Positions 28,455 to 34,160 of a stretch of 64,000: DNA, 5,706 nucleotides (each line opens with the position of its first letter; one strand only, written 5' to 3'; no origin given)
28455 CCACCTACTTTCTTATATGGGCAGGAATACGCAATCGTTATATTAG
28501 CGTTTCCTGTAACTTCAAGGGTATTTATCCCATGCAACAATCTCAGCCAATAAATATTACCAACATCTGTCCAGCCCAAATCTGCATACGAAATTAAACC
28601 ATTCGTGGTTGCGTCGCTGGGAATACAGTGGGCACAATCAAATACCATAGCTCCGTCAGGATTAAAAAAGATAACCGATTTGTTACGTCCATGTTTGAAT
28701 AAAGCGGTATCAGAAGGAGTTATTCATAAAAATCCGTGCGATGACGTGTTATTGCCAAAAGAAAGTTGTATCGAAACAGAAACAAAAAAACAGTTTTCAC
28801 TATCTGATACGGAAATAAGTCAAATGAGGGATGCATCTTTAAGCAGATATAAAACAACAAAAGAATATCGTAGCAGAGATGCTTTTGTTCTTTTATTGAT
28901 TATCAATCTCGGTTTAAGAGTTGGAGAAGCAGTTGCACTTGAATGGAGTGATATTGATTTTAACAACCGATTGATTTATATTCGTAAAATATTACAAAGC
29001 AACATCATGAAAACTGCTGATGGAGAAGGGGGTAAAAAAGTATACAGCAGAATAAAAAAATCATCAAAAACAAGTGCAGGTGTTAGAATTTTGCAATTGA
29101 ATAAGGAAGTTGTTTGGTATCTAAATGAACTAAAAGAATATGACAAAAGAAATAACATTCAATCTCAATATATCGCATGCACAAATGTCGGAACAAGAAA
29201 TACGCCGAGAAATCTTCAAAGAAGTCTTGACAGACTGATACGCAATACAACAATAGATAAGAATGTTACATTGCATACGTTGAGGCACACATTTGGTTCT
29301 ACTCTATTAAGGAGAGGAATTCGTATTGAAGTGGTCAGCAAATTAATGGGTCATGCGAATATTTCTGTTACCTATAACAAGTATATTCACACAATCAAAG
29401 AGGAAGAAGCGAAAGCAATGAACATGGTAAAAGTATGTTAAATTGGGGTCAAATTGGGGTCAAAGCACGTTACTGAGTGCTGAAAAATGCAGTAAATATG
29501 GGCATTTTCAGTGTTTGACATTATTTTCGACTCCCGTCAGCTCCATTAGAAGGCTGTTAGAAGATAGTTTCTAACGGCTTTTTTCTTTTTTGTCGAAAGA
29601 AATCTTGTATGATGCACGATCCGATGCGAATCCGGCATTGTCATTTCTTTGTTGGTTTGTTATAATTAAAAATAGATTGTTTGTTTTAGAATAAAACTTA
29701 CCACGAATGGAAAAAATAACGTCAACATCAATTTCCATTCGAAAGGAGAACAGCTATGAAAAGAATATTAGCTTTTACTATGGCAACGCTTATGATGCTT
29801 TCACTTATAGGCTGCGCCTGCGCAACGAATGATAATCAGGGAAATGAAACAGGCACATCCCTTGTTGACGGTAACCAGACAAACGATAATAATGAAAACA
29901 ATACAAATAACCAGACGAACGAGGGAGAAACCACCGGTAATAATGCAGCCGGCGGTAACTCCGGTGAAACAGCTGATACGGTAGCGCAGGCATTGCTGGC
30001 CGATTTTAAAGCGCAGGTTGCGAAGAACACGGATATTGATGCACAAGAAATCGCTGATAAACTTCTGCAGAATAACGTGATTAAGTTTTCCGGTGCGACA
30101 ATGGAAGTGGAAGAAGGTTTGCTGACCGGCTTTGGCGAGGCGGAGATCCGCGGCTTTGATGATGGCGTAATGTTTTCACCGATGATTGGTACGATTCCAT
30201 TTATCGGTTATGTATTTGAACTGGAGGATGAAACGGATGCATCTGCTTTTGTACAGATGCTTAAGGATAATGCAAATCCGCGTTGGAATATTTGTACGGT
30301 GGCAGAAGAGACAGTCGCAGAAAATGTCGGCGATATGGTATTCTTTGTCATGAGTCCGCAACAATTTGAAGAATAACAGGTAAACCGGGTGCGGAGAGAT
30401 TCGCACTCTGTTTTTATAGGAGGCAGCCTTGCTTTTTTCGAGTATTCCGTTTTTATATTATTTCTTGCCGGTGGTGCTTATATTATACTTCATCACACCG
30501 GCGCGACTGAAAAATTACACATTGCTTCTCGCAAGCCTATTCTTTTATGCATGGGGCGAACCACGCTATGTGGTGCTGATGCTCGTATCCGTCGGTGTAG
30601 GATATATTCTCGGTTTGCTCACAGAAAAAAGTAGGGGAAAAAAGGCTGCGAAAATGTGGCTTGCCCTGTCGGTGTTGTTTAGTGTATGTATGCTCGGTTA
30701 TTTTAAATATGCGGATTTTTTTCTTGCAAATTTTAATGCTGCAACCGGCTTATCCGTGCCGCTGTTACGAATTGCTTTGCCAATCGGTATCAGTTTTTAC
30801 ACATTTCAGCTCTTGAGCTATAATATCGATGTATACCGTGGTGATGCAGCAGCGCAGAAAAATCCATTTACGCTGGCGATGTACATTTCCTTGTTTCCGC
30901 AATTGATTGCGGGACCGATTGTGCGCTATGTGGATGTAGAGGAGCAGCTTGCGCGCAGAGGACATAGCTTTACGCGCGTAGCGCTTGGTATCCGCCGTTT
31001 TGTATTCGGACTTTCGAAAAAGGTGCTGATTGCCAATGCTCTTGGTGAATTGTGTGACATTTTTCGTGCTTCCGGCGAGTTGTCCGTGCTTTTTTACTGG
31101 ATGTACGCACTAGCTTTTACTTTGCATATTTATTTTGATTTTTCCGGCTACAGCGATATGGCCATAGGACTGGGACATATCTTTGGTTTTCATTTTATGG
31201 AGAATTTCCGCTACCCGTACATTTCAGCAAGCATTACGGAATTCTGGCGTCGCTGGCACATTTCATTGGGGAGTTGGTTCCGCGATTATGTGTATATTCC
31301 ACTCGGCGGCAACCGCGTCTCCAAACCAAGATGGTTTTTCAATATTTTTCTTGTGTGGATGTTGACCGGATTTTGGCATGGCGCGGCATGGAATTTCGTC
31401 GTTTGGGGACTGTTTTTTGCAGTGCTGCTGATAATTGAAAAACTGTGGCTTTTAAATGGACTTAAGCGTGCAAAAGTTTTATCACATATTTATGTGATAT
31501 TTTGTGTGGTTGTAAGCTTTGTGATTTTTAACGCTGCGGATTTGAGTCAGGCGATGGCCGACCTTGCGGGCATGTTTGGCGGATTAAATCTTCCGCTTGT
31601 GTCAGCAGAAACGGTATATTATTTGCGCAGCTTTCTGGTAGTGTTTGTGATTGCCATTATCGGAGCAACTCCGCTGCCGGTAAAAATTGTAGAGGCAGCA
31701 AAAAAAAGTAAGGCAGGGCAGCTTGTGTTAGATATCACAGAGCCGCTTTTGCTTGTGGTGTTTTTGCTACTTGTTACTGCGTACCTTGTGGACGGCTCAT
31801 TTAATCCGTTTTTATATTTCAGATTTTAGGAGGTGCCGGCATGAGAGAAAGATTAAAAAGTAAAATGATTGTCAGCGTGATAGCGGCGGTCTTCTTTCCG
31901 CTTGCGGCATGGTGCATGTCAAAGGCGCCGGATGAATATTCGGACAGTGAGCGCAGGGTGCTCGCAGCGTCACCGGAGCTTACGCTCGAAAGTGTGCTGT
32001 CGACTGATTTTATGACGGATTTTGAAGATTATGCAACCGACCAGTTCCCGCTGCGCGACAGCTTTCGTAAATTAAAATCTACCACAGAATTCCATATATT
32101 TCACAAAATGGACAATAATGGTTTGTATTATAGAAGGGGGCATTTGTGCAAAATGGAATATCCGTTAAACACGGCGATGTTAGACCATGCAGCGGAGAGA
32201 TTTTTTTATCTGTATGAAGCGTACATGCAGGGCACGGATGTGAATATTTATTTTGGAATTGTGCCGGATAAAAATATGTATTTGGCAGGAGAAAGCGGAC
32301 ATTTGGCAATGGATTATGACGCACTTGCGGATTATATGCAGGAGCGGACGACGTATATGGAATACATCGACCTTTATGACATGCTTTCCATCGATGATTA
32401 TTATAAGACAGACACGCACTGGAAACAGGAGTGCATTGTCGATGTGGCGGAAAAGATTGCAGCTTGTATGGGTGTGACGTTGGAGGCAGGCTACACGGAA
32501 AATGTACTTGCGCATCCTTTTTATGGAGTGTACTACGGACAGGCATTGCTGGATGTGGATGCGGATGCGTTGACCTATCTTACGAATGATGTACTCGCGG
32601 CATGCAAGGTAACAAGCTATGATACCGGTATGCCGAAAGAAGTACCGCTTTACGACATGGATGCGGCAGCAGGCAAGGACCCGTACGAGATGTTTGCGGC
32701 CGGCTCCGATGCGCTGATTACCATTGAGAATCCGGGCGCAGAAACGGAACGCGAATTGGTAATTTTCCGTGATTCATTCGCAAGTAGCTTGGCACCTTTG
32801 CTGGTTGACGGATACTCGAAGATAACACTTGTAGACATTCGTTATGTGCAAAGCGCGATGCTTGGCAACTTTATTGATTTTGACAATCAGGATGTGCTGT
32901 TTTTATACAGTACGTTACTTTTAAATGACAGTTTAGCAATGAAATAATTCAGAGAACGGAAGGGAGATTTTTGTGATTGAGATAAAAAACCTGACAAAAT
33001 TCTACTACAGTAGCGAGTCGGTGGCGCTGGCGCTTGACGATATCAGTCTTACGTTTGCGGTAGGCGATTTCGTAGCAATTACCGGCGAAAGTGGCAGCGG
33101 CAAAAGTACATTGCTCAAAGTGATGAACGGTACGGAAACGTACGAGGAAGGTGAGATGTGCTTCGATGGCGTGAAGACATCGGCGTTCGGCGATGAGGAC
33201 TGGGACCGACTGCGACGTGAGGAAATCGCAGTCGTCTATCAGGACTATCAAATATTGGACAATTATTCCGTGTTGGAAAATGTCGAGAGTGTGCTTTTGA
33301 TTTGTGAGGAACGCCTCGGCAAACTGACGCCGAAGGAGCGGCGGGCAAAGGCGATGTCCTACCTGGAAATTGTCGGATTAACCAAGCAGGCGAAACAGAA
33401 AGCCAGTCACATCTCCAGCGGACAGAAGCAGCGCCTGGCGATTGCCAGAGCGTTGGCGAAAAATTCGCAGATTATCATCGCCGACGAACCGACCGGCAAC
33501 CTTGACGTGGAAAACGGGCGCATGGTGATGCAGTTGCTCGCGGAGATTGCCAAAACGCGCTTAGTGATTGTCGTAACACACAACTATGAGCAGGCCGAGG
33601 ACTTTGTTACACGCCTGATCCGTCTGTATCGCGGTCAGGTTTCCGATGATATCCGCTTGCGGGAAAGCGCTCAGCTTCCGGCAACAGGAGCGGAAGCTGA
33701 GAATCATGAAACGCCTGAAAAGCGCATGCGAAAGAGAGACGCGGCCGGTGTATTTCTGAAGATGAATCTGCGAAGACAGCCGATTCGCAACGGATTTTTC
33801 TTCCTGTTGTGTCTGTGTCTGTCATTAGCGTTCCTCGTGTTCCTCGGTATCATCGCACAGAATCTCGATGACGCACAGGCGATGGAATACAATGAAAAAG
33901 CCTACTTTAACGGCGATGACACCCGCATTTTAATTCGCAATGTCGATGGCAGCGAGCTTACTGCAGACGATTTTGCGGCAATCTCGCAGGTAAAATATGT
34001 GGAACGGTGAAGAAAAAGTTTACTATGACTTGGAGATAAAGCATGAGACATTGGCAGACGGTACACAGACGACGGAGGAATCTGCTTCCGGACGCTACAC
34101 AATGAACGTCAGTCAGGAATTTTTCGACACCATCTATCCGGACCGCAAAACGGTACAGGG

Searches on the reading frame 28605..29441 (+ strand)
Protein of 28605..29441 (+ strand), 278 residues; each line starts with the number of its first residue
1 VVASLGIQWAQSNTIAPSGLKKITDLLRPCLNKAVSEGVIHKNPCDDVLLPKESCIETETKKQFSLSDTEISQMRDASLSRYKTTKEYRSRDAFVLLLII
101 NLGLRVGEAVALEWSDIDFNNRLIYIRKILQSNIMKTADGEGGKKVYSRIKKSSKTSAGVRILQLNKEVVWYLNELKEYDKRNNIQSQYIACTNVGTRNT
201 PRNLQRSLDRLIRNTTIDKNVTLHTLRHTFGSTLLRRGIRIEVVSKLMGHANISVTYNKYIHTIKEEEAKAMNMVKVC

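Call 6: search_protein_families(library=pfam, proteins=[window:28605-29441:+], max_evalue=0.001)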
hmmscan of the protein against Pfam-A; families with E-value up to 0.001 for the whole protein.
window:28605-29441:+ (278 aa): 2 families
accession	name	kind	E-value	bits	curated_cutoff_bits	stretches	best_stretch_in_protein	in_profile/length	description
PF00589.27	Phage_integrase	-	4.2e-28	98.7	27.1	1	86-265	18-170/172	Phage integrase family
PF16795.10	Phage_integr_3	-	4e-05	24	27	0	201-266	78-150/161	Archaeal phage integrase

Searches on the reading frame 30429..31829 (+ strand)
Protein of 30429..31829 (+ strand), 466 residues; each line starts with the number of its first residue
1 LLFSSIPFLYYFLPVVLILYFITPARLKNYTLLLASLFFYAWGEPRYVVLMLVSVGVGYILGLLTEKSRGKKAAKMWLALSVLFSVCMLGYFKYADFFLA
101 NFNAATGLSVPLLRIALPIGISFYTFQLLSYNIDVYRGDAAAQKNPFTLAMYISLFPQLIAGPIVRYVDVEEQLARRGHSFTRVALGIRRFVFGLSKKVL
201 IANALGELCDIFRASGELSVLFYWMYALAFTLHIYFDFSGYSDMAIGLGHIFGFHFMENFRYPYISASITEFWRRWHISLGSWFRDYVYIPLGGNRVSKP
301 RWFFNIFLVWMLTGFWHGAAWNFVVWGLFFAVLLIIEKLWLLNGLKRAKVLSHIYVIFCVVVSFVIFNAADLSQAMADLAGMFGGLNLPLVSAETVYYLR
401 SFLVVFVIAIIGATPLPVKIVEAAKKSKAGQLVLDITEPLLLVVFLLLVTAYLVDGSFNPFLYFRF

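Call 6: search_protein_families(library=pfam, proteins=[window:30429-31829:+], max_evalue=0.001)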
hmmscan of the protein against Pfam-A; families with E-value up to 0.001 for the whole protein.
window:30429-31829:+ (466 aa): 1 family
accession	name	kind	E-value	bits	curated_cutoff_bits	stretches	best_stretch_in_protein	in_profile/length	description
PF03062.24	MBOAT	-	2.7e-26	93.1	27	1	147-341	82-298/337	MBOAT, membrane-bound O-acyltransferase family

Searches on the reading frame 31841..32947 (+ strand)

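Call 6: search_protein_families(library=pfam, proteins=[window:31841-32947:+], max_evalue=0.001)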
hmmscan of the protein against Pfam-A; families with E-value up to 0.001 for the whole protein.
window:31841-32947:+ (368 aa): 1 family
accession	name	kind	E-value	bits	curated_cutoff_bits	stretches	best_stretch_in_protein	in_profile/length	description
PF14286.12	DHHW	-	1.4e-07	31.5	25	1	173-330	218-384/385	DHHW protein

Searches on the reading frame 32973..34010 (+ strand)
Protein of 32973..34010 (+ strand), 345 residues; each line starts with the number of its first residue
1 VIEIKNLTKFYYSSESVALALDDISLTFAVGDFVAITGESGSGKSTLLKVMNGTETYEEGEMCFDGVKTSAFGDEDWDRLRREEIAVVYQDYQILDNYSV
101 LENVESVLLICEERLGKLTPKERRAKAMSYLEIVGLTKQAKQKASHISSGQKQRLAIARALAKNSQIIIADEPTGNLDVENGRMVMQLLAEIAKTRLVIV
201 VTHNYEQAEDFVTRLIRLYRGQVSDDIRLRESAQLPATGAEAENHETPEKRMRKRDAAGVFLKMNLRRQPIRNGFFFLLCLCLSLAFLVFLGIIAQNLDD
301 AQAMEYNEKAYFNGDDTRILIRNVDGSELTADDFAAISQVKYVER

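Call 6: search_protein_families(library=pfam, proteins=[window:32973-34010:+], max_evalue=0.001)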
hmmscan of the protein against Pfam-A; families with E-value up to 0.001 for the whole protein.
window:32973-34010:+ (345 aa): 5 families
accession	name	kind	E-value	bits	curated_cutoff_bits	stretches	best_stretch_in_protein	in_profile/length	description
PF00005.33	ABC_tran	-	8.2e-33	114.3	25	1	21-174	1-136/137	ABC transporter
PF02463.25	SMC_N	-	3e-07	30.5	40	1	126-220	116-213/220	RecF/RecN/SMC N terminal domain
PF13304.12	AAA_21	-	4.3e-06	27.4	27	0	137-205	228-300/304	AAA domain, putative AbiEii toxin, Type IV TA system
PF03266.21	NTPase_1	-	0.00015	22.1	23.9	0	34-71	2-37/168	NTPase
PF13555.12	AAA_29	-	0.00027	21.1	27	1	26-48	17-39/61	P-loop containing region of AAA domain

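Call 20: search_protein_families(library=ncbifam, proteins=[window:32973-34010:+], max_evalue=0.01)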
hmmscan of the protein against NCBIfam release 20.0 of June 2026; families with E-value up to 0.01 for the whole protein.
window:32973-34010:+ (345 aa): 194 families (the best 25 are shown)
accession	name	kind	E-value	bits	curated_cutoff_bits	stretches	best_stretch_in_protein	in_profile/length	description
TIGR03608.1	L_ocin_972_ABC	subfamily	4.6e-52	176.5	254.85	1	6-210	3-199/206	putative bacteriocin export ABC transporter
TIGR02315.1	ABC_phnC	equivalog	2.6e-51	174.4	266.1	1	1-223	1-224/243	phosphonate ABC transporter ATP-binding protein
TIGR02211.1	LolD_lipo_ex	equivalog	5.7e-51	173.1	307.75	1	1-223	1-219/221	lipoprotein-releasing ABC transporter ATP-binding protein LolD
TIGR02673.1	FtsE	equivalog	2.3e-50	171.3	264.85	1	1-221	1-213/214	cell division ATP-binding protein FtsE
NF008639.0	PRK11629.1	equivalog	2.9e-44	151.2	360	1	2-229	7-230/234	lipoprotein-releasing ABC transporter ATP-binding protein LolD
NF038007.1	ABC_ATP_DarD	equivalog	4.6e-43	147.2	375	1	1-222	1-217/218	darobactin export ABC transporter ATP-binding protein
TIGR02982.1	heterocyst_DevA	subfamily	1.1e-41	142.8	295.8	1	2-223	2-219/220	ABC exporter ATP-binding subunit, DevA family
NF007826.0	PRK10535.1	equivalog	1.1e-40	139.6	966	1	2-244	5-242/648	macrolide ABC transporter ATP-binding protein/permease MacB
NF007027.0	PRK09493.1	equivalog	7.1e-40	136.8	379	1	1-228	1-219/240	glutamine ABC transporter ATP-binding protein GlnQ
TIGR04521.1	ECF_ATPase_2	equivalog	4e-38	131.1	330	1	2-227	1-227/279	energy-coupling factor transporter ATPase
TIGR04520.1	ECF_ATPase_1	equivalog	4e-36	124.8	315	1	2-224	1-215/269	energy-coupling factor transporter ATPase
TIGR02857.1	CydD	equivalog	1.4e-35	123.3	435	1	2-210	322-522/529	thiol reductant ABC exporter subunit CydD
NF007879.0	PRK10584.1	equivalog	3.4e-35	121.8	336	1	2-225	7-226/228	putative ABC transporter ATP-binding protein YbbA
TIGR02769.1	nickel_nikE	equivalog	7.7e-35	120.6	332.55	1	3-228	4-234/265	nickel import ATP-binding protein NikE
TIGR00968.1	3a0106s01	subfamily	1.5e-34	119.5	342.75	1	2-225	1-211/237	sulfate ABC transporter ATP-binding protein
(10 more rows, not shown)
